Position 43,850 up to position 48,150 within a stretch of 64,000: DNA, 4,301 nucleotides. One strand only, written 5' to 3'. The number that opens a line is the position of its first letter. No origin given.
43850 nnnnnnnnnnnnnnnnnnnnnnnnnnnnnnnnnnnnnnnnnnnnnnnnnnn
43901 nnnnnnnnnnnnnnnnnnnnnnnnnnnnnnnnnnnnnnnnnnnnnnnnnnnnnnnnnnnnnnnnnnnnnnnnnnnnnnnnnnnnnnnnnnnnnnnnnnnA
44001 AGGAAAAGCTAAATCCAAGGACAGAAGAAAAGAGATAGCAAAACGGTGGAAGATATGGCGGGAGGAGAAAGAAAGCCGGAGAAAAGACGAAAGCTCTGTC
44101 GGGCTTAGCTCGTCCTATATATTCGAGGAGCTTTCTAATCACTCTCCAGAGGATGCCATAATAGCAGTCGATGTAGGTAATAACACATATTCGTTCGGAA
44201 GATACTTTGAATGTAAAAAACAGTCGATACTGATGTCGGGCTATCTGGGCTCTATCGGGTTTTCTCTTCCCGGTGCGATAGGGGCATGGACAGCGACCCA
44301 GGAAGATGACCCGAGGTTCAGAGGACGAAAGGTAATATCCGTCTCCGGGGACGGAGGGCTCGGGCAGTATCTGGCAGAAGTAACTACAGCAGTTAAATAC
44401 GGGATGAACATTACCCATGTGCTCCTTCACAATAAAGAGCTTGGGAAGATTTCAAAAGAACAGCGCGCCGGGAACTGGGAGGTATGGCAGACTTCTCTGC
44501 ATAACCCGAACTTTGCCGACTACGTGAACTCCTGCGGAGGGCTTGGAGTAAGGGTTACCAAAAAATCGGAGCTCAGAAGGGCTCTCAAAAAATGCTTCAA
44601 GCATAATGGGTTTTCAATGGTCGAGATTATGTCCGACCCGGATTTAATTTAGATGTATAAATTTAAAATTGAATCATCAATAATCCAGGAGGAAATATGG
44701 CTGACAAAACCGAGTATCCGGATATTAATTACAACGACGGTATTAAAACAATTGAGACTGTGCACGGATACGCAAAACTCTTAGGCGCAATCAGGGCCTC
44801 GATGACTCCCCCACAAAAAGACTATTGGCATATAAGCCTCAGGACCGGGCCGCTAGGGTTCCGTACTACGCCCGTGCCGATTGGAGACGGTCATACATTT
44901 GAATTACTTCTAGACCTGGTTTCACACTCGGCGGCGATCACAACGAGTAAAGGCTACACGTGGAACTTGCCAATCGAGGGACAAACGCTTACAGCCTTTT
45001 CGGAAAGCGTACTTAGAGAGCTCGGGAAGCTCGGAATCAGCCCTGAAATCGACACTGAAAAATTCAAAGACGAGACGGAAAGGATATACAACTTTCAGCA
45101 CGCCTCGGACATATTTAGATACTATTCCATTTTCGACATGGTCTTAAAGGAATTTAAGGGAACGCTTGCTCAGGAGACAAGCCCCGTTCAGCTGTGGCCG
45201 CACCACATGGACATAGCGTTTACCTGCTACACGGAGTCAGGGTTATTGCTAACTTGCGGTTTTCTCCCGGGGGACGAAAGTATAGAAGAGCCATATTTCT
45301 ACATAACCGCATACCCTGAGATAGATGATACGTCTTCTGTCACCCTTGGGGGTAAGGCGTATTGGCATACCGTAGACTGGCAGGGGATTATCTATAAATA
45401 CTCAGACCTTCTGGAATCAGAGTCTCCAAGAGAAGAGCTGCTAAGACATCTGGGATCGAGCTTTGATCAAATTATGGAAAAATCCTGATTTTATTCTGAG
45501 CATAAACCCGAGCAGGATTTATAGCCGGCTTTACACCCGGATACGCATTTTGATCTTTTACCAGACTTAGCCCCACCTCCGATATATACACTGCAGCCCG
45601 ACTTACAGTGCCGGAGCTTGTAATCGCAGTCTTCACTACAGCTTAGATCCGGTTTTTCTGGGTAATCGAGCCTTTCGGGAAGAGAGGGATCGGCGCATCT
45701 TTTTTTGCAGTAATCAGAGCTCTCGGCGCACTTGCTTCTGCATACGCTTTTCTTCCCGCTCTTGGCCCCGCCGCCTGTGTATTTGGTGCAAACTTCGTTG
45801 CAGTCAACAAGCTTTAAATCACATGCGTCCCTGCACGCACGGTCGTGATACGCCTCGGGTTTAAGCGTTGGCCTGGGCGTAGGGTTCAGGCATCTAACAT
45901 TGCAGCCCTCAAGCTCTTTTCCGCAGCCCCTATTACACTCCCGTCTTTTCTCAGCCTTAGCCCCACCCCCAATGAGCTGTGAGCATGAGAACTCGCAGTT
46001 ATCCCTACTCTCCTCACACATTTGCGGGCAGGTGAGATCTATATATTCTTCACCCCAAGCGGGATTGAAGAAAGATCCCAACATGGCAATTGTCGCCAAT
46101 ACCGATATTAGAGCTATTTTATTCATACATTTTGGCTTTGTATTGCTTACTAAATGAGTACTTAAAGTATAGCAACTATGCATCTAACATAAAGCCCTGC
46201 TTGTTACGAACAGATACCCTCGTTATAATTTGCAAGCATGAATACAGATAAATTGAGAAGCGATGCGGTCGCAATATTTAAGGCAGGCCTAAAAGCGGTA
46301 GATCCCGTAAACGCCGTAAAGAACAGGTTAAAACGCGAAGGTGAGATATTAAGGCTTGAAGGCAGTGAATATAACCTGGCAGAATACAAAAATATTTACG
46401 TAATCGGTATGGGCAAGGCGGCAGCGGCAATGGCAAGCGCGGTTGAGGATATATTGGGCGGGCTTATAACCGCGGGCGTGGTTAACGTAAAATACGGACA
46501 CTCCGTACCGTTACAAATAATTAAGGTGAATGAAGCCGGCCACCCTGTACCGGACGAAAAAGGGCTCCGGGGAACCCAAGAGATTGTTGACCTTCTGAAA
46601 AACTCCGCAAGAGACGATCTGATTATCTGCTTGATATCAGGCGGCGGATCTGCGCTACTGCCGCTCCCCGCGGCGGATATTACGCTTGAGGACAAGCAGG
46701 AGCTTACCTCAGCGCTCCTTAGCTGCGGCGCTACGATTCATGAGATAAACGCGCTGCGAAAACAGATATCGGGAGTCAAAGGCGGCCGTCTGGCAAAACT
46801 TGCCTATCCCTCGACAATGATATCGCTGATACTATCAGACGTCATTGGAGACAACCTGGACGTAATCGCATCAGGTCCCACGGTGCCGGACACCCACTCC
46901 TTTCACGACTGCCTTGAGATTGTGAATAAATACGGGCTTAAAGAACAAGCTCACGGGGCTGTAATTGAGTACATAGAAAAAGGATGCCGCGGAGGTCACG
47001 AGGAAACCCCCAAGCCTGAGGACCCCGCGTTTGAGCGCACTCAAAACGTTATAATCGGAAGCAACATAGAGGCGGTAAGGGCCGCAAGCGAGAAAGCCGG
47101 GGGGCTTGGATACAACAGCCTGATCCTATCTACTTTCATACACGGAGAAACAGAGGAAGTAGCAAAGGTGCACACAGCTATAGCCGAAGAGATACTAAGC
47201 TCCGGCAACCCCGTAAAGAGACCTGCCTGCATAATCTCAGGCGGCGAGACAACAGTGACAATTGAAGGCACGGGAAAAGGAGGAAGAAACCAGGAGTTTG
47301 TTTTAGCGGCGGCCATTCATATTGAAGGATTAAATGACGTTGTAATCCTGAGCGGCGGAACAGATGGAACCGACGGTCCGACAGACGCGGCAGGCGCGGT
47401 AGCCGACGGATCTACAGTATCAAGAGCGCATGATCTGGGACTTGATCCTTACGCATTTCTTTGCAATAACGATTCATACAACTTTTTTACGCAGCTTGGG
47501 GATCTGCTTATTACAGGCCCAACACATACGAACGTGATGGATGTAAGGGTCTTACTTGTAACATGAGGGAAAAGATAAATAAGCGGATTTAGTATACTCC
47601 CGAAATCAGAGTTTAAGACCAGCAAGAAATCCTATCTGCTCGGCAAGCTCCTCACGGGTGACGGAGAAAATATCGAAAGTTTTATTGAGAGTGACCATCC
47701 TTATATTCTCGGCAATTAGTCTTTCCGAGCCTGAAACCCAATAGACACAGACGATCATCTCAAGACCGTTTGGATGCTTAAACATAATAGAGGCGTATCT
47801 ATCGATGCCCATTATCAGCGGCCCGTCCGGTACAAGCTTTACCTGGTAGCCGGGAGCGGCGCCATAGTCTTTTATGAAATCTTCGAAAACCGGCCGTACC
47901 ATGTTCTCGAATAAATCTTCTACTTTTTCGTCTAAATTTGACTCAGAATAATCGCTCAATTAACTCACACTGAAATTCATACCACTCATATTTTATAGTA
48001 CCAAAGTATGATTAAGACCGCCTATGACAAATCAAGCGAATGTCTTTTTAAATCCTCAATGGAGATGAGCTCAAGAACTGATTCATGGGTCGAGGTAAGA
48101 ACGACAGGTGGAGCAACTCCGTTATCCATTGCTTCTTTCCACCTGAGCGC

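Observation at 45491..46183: Novel secreted Cys-rich protein built of three symmetric 8-Cys repeats with an invariant GGGAK core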

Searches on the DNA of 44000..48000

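Call 71: search_rna_families(source=window, start=44000, end=48000, threshold=evalue, max_evalue=0.1)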
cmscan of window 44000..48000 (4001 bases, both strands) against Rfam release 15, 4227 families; matches with E-value up to 0.1: 0.
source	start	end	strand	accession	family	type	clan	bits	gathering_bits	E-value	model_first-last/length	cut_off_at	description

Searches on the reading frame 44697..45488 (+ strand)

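Call 3: search_protein_families(library=pfam, proteins=[window:44697-45488:+], max_evalue=1)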
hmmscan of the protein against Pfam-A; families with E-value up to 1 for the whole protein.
window:44697-45488:+ (263 aa): 2 families
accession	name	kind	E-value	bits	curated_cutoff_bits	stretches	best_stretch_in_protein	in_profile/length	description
PF19459.4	DUF5996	-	1.4e-41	143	25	2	7-180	1-182/296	Family of unknown function (DUF5996)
PF14733.11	ACDC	-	0.057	14.1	22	1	118-152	38-72/91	AP2-coincident C-terminal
